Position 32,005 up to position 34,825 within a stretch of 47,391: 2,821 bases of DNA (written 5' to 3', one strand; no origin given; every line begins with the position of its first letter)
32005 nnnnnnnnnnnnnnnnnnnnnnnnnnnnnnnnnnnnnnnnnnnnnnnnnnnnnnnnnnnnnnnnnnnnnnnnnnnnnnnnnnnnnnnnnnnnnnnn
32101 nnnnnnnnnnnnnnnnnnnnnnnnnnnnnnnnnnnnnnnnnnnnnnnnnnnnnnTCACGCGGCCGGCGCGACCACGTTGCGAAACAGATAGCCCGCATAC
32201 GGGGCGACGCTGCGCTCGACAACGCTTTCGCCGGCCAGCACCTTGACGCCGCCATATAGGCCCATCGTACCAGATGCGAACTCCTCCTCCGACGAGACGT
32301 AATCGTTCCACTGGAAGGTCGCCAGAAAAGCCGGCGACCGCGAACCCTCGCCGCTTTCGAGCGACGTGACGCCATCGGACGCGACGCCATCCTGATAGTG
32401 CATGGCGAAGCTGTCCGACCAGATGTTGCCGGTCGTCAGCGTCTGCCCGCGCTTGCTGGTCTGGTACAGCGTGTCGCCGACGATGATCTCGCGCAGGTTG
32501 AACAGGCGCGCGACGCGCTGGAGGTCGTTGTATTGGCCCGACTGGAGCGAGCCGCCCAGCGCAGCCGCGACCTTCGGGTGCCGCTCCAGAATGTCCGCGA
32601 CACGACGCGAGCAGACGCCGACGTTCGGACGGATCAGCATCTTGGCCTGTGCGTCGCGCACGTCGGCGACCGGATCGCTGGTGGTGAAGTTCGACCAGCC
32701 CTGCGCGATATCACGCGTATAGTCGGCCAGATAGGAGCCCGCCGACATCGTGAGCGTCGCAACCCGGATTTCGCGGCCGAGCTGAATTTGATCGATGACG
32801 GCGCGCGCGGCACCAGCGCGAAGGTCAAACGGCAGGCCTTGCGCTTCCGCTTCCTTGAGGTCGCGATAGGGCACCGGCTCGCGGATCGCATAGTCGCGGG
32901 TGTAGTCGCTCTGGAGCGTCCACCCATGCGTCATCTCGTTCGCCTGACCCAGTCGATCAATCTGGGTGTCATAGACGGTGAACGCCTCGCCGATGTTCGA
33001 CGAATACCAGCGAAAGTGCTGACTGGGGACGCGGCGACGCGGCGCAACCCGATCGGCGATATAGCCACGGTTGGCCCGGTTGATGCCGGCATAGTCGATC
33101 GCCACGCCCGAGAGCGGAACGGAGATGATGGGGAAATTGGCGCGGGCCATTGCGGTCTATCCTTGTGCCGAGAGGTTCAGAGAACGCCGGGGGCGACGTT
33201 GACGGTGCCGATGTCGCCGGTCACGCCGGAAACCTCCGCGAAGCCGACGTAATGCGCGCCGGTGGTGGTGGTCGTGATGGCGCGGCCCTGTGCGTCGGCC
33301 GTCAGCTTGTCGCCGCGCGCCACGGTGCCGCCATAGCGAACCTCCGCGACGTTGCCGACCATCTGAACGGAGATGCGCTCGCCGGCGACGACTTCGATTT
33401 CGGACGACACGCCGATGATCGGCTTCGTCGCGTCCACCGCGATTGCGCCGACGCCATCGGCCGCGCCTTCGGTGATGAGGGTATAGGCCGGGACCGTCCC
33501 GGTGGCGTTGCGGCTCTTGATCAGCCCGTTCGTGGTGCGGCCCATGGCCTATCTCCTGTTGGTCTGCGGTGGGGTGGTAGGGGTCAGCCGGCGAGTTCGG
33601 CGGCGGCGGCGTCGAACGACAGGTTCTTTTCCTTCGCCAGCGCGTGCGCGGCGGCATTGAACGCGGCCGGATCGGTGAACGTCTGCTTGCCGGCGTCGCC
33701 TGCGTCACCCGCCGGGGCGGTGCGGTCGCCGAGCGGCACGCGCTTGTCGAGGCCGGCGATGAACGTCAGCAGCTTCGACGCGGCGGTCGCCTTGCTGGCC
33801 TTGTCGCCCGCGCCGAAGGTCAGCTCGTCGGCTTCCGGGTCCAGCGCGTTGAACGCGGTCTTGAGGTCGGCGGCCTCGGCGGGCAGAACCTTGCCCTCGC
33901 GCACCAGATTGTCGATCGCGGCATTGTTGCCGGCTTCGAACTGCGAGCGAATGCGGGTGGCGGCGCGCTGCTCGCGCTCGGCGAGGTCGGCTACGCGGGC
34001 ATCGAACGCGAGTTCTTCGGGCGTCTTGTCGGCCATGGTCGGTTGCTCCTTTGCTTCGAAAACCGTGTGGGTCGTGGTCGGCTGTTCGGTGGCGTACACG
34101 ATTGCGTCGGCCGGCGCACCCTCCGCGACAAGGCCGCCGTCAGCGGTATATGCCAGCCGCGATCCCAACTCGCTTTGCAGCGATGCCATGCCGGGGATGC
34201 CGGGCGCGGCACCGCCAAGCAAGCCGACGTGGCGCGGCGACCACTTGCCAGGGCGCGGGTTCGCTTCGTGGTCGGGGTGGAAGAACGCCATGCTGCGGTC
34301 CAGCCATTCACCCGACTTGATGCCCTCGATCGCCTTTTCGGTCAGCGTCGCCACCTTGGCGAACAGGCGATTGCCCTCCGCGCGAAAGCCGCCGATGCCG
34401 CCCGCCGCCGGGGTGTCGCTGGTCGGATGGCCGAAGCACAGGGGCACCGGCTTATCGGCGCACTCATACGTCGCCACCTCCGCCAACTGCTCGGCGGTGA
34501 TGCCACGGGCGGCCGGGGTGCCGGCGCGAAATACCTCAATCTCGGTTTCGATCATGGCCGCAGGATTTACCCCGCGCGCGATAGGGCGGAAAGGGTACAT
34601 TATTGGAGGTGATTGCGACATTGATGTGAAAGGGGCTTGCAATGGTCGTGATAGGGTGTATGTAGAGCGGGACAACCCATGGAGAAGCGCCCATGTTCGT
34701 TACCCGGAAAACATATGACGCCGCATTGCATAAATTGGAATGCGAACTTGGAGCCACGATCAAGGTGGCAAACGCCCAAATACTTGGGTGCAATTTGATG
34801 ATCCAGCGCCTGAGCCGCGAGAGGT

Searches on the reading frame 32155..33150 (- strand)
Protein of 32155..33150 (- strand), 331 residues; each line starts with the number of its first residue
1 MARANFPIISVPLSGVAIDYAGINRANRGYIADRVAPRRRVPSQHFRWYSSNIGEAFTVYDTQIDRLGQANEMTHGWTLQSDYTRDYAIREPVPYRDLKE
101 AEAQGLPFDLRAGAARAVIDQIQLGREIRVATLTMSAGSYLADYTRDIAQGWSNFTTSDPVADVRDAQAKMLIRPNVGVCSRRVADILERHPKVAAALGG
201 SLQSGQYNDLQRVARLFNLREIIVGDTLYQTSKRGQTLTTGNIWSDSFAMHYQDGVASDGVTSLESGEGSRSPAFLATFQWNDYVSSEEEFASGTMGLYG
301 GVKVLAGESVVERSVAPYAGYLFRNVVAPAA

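Call 31: search_protein_families(library=phrogs, proteins=[window:32155-33150:-], max_evalue=0.001)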
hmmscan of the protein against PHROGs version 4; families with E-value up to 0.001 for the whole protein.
window:32155-33150:- (331 aa): 2 families
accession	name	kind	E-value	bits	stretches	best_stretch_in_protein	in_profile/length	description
phrog_1005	-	head and packaging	4e-54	185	1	12-328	15-315/315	major head protein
phrog_29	-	head and packaging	1.7e-07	31.8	1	149-231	188-277/439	major head protein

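Call 49: search_protein_families(library=pfam, proteins=[window:32155-33150:-], max_evalue=0.01)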
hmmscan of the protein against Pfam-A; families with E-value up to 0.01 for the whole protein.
window:32155-33150:- (331 aa): 1 family
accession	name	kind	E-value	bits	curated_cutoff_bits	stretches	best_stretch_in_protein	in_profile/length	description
PF03864.22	Phage_cap_E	-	9.1e-05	22.1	22.9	1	148-257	158-270/329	Phage major capsid protein E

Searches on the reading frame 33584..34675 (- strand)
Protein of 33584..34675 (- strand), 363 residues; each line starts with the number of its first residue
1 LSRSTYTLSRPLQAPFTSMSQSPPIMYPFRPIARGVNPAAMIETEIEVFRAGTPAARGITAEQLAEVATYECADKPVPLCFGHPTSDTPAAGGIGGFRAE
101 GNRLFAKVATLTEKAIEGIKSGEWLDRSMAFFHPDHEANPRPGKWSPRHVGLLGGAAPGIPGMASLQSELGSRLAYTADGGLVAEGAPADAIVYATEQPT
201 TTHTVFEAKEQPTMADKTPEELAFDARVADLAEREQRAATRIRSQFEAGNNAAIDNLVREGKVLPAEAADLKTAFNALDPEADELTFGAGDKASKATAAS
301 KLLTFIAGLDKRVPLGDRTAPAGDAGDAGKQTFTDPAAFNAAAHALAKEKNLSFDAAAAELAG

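Call 31: search_protein_families(library=phrogs, proteins=[window:33584-34675:-], max_evalue=0.001)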
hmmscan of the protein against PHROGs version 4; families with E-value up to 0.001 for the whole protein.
window:33584-34675:- (363 aa): 1 family
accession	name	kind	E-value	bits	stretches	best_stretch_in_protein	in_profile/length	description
phrog_976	-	head and packaging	8.1e-47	161.5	2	38-168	26-162/415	head maturation protease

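Call 49: search_protein_families(library=pfam, proteins=[window:33584-34675:-], max_evalue=0.01)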
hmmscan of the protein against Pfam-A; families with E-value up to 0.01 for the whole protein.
window:33584-34675:- (363 aa): 0 families

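Call 50: search_protein_families(library=pfam, proteins=[window:33584-34675:-], max_evalue=10)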
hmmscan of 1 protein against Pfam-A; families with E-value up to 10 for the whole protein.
window:33584-34675:- (363 aa): 0 families

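Call 51: search_solved_structures(query=window:33584-34675:-, max_evalue=1)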
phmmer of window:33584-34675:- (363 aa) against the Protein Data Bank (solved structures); distinct sequences matched with E-value up to 1: 0.

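Call 92: search_protein_families(library=ncbifam, proteins=[window:33584-34675:-], max_evalue=0.001)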
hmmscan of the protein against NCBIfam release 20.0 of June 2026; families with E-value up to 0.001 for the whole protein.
window:33584-34675:- (363 aa): 0 families
